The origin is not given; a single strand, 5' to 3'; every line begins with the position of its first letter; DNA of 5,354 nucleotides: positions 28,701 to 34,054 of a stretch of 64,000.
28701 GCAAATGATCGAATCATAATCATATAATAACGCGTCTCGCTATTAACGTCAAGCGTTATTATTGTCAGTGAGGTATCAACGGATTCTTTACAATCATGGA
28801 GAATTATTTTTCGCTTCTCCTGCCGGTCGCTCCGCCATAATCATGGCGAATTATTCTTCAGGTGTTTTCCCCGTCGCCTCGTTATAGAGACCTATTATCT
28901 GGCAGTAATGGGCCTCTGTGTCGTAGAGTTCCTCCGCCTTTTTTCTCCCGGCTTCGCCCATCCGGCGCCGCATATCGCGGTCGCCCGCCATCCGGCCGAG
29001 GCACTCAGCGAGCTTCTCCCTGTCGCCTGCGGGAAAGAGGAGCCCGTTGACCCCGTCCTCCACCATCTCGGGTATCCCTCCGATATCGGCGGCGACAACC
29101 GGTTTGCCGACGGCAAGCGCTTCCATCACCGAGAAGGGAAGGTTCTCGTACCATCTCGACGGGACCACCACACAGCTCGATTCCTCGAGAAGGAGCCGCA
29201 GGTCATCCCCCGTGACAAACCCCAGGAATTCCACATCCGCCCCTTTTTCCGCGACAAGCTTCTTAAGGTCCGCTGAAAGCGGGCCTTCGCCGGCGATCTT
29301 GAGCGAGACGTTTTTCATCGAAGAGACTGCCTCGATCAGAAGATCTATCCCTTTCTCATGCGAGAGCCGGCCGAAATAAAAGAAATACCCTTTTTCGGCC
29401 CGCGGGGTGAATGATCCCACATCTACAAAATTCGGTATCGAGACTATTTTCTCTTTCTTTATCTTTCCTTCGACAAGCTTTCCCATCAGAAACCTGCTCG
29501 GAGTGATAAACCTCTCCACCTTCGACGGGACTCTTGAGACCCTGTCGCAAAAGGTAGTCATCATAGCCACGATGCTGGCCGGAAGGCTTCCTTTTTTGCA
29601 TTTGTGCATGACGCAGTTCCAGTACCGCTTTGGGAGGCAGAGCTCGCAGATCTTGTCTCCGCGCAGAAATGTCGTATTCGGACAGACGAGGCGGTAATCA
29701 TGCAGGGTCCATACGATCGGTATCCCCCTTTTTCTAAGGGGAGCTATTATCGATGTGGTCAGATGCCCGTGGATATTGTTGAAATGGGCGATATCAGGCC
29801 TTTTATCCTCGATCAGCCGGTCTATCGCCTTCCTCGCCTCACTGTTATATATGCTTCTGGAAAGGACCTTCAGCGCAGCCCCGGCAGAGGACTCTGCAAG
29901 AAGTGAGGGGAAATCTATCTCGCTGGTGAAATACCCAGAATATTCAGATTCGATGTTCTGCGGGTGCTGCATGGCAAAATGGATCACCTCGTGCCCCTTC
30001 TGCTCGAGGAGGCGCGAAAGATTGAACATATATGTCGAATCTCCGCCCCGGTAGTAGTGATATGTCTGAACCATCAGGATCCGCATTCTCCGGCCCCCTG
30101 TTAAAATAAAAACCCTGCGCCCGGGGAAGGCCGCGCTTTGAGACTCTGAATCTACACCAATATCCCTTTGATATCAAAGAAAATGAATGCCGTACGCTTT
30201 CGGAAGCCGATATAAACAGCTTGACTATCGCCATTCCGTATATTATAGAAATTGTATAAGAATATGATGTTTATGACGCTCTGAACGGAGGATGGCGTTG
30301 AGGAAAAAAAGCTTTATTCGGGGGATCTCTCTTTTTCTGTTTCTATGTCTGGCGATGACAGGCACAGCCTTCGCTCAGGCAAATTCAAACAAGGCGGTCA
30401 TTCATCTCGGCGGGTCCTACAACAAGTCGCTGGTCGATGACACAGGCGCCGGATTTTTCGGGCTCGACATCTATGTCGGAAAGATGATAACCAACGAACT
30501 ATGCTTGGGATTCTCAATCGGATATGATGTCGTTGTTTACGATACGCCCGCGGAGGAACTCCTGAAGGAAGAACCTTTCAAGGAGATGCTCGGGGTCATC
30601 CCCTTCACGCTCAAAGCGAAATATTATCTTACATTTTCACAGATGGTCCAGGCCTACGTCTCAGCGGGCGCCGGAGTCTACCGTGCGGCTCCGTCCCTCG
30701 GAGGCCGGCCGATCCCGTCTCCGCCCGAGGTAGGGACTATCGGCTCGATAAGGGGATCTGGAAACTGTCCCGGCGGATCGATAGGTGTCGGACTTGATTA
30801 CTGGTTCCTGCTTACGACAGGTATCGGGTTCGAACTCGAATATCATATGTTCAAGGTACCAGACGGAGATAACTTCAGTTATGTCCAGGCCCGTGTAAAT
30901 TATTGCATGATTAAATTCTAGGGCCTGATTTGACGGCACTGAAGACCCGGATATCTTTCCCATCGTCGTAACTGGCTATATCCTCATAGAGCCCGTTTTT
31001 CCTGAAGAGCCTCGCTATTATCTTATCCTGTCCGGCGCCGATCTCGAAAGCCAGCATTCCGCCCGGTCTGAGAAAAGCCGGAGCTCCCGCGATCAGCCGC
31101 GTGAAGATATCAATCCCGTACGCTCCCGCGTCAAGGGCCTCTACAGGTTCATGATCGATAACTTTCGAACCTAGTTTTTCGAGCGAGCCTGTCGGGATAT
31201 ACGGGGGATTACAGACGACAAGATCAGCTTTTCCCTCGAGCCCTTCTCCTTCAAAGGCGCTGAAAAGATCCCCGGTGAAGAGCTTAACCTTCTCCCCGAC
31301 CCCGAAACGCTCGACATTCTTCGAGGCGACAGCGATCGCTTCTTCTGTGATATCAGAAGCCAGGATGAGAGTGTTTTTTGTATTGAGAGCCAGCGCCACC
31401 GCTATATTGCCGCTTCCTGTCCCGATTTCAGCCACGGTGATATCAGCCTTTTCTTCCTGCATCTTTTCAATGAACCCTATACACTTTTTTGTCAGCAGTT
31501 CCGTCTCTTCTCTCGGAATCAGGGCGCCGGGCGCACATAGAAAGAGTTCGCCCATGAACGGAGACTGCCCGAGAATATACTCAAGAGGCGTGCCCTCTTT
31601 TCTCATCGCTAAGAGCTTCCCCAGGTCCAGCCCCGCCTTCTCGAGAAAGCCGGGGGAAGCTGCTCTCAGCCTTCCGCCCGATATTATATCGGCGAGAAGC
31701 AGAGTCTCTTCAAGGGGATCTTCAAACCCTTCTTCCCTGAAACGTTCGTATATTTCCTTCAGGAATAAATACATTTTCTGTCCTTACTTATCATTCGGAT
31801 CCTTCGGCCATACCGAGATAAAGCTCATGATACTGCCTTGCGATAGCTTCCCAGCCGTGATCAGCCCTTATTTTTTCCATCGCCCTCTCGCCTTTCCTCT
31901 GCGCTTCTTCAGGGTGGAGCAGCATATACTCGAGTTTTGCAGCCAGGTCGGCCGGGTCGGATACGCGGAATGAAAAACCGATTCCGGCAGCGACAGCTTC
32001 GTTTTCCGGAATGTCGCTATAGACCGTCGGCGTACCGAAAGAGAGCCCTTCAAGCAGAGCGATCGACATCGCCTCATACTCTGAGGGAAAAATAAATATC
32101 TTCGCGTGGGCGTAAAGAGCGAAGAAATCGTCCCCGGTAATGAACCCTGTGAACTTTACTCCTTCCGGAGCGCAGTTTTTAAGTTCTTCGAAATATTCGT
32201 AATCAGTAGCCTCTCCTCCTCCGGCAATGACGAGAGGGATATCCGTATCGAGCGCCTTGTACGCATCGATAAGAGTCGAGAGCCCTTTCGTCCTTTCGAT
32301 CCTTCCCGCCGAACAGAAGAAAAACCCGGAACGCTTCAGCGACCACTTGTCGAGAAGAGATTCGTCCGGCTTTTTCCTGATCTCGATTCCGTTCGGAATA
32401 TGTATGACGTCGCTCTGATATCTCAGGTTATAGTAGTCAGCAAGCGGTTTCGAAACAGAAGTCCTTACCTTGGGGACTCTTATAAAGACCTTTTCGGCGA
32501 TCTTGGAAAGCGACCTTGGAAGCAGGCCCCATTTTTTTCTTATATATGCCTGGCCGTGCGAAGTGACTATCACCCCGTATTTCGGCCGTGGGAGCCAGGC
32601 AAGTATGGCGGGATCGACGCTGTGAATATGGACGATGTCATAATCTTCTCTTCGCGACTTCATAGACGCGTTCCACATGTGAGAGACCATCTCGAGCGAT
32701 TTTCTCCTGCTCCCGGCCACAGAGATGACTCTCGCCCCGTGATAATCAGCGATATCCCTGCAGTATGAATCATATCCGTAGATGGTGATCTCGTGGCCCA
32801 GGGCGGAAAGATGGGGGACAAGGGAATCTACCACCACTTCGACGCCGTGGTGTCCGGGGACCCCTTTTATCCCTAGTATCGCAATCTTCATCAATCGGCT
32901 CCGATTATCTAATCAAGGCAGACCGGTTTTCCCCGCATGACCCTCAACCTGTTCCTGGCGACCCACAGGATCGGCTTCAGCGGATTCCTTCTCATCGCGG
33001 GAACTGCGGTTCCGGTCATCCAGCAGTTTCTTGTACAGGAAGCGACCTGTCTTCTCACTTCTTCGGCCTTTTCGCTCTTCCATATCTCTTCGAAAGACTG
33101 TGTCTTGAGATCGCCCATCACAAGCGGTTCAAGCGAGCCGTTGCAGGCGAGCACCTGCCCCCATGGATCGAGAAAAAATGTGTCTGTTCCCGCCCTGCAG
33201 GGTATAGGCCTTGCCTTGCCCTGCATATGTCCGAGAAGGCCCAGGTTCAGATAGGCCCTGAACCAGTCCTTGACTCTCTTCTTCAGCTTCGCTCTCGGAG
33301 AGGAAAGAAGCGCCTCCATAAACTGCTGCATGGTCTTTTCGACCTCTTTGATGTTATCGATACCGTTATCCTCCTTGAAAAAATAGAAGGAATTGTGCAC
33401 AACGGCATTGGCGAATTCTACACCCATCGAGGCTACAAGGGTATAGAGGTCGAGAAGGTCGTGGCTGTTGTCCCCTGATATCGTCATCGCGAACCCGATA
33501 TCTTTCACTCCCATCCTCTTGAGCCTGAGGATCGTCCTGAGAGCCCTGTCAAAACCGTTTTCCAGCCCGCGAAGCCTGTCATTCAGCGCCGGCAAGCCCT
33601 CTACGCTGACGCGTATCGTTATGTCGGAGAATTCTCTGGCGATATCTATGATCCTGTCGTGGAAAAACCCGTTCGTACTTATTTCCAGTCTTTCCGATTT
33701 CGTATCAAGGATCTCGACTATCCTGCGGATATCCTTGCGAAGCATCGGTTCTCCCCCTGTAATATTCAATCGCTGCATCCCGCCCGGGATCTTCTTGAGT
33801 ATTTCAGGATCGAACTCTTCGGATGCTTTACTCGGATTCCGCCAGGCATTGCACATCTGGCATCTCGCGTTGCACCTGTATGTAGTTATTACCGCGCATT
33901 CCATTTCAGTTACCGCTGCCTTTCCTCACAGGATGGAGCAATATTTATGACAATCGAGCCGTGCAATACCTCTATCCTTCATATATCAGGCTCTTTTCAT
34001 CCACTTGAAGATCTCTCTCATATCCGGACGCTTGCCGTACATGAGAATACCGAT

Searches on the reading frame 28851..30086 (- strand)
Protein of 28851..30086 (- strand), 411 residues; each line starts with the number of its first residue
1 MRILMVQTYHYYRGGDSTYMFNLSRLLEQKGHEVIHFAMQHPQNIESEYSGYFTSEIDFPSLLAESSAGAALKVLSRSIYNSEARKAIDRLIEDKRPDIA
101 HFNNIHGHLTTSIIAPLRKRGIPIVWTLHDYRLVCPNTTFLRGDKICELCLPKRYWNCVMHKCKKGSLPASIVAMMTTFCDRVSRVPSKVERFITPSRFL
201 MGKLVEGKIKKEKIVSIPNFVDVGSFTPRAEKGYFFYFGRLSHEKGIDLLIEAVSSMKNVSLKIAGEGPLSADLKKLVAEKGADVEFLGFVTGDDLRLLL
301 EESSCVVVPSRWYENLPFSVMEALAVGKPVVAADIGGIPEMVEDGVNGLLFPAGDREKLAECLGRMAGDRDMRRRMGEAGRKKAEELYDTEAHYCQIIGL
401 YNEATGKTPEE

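Call 43: search_protein_families(library=ncbifam, proteins=[window:28851-30086:-], max_evalue=0.00001)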
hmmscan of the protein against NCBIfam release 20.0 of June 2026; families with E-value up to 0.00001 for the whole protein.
window:28851-30086:- (411 aa): 33 families (the best 25 are shown)
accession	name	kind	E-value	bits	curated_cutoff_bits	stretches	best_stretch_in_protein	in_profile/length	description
NF041876.1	EPS_EpsE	equivalog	2.9e-29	102.5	400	1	234-391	216-383/389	exopolysaccharide biosynthesis GT4 family glycosyltransferase EpsE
TIGR03088.1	stp2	hypoth_equivalog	1.5e-24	86.8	409.05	1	208-403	156-372/374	TIGR03088 family PEP-CTERM/XrtA system glycosyltransferase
TIGR03999.1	thiol_BshA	equivalog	2.2e-21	76.2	273.7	1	251-403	221-372/375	N-acetyl-alpha-D-glucosaminyl L-malate synthase BshA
TIGR04063.1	stp3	hypoth_equivalog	1.4e-20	73.6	442.05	1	200-387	168-378/397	TIGR04063 family PEP-CTERM/XrtA system glycosyltransferase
TIGR02149.1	glgA_Coryne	subfamily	4e-20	72.3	302.4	1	231-402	203-388/391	glycogen synthase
NF041010.1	glycosy_Agl16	equivalog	4.2e-18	65.3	575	1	188-387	132-335/352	glycosylation protein Agl16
TIGR03449.1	mycothiol_MshA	equivalog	3.2e-17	62.5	462.5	1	236-405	224-404/406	D-inositol-3-phosphate glycosyltransferase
NF038295.1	EPS_HpsP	equivalog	8.9e-17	61.1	550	1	230-403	205-386/388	hormogonium polysaccharide biosynthesis glycosyltransferase HpsP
NF038229.1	Glyco4_Geo_Pelo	equivalog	1e-16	60.9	400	1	281-403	216-335/338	GPMC system family 4 glycosyltransferase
NF047684.1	TeichurnBiosyTuaC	equivalog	1.2e-15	57.4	550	1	232-402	219-387/391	teichuronic acid biosynthesis protein TuaC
NF046085.1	XrtY_assoc_Gly1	equivalog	2.9e-15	56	400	1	208-404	178-384/387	XrtY-associated glycosyltransferase XYAG1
NF007640.0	PRK10307.1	subfamily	4.3e-15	55.5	276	1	186-394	168-397/411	WcaI family glycosyltransferase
NF038298.1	EPS_HpsO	equivalog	4.7e-15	55.3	575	1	237-403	206-386/388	hormogonium polysaccharide biosynthesis glycosyltransferase HpsO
TIGR04005.1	wcaL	equivalog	1.1e-14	54.2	537.6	1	201-400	186-402/406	colanic acid biosynthesis glycosyltransferase WcaL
TIGR04157.1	glyco_rSAM_CFB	subfamily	2.8e-13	49.7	400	1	233-392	228-397/406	TIGR04157 family glycosyltransferase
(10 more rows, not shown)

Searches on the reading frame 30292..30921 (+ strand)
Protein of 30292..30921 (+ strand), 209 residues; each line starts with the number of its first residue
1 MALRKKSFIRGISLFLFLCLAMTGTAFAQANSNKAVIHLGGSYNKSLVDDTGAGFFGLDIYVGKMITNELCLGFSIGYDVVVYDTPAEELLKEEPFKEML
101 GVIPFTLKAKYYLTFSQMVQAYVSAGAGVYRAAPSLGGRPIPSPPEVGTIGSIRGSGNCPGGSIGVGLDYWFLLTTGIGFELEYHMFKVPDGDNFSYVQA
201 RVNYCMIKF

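Call 70: search_protein_families(library=pfam, proteins=[window:30292-30921:+], max_evalue=0.00001)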
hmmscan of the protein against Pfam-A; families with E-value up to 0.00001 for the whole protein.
window:30292-30921:+ (209 aa): 1 family
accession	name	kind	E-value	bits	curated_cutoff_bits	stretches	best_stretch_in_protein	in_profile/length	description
PF13505.12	OMP_b-brl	-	3.8e-08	34.1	28.7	1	16-204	2-173/175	Outer membrane protein beta-barrel domain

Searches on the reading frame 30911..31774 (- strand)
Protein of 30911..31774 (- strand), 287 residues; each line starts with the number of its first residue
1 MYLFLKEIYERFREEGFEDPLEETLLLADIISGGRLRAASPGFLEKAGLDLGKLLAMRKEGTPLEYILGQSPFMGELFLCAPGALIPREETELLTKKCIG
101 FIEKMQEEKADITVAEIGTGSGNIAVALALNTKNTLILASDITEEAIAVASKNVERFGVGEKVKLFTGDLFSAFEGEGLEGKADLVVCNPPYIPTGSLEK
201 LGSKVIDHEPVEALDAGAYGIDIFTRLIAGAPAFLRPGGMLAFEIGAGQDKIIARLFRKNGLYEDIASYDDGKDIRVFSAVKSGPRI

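Call 69: search_protein_families(library=pfam, proteins=[window:30911-31774:-], max_evalue=0.00001)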
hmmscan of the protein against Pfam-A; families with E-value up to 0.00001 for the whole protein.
window:30911-31774:- (287 aa): 8 families
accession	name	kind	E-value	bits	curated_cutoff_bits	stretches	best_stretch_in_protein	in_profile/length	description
PF05175.20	MTS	-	9.4e-13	48.6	23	1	102-193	24-109/170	Methyltransferase small domain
PF06325.19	PrmA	-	1.2e-10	41.9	22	1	95-189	148-233/296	Ribosomal protein L11 methyltransferase (PrmA)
PF13847.12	Methyltransf_31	-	1.3e-07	31.8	27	1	109-199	2-82/145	Methyltransferase domain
PF13649.12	Methyltransf_25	-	4.9e-07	30.8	27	1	114-194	1-78/97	Methyltransferase domain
PF09445.16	Methyltransf_15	-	3.2e-06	27.3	22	1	119-192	9-81/165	RNA cap guanine-N2 methyltransferase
PF12847.13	Methyltransf_18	-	6.8e-06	26.6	27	1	110-176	16-80/151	Methyltransferase domain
PF01170.24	UPF0020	-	8.5e-06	26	22.3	0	133-192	75-131/197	RMKL-like, methyltransferase domain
PF08242.18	Methyltransf_12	-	8.8e-06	26.8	30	0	116-189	2-72/98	Methyltransferase domain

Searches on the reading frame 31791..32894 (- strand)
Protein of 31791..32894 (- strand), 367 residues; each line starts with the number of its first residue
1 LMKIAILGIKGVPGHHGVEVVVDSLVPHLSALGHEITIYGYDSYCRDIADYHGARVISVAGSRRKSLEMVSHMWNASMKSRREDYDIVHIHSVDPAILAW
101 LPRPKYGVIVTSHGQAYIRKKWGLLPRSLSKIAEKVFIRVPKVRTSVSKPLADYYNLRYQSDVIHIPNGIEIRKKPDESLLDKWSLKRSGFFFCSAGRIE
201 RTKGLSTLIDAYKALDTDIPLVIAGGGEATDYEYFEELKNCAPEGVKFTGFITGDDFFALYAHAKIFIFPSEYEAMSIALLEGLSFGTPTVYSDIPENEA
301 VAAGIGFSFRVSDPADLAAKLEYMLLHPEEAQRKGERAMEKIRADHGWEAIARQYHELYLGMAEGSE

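Call 69: search_protein_families(library=pfam, proteins=[window:31791-32894:-], max_evalue=0.00001)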
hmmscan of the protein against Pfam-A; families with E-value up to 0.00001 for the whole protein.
window:31791-32894:- (367 aa): 5 families
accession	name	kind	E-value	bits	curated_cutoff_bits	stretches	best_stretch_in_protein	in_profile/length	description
PF00534.26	Glycos_transf_1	-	1.2e-26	93.7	26.4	1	185-338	10-169/172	Glycosyl transferases group 1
PF13692.12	Glyco_trans_1_4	-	1.3e-23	84.3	27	1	194-325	5-140/142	Glycosyl transferases group 1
PF13439.12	Glyco_transf_4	-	2.2e-18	67.3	28.5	1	17-172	3-168/170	Glycosyltransferase Family 4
PF13524.12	Glyco_trans_1_2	-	5e-14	52.9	25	1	208-356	5-143/144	Glycosyl transferase-like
PF13579.12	Glyco_trans_4_4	-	9.1e-11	42.8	29.7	1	17-169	2-158/158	Glycosyl transferase 4-like domain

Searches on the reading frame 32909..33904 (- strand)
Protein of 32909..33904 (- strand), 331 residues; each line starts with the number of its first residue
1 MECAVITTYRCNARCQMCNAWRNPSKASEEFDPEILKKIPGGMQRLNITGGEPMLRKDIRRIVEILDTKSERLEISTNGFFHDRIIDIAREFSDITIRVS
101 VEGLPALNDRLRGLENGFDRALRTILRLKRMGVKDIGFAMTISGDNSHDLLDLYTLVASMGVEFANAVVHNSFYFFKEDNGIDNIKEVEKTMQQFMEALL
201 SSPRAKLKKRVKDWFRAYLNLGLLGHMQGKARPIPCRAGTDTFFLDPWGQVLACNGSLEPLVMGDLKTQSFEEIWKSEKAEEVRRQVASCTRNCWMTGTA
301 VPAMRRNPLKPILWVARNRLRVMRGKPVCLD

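Call 69: search_protein_families(library=pfam, proteins=[window:32909-33904:-], max_evalue=0.00001)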
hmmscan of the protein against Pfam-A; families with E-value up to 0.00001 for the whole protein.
window:32909-33904:- (331 aa): 2 families
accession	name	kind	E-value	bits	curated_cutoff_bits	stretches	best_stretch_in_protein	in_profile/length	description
PF04055.27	Radical_SAM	-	3.1e-18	66.9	29.5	1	5-156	1-165/166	Radical SAM superfamily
PF13186.11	SPASM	-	1.9e-10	41.3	21.5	1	236-295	1-67/67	Iron-sulfur cluster-binding domain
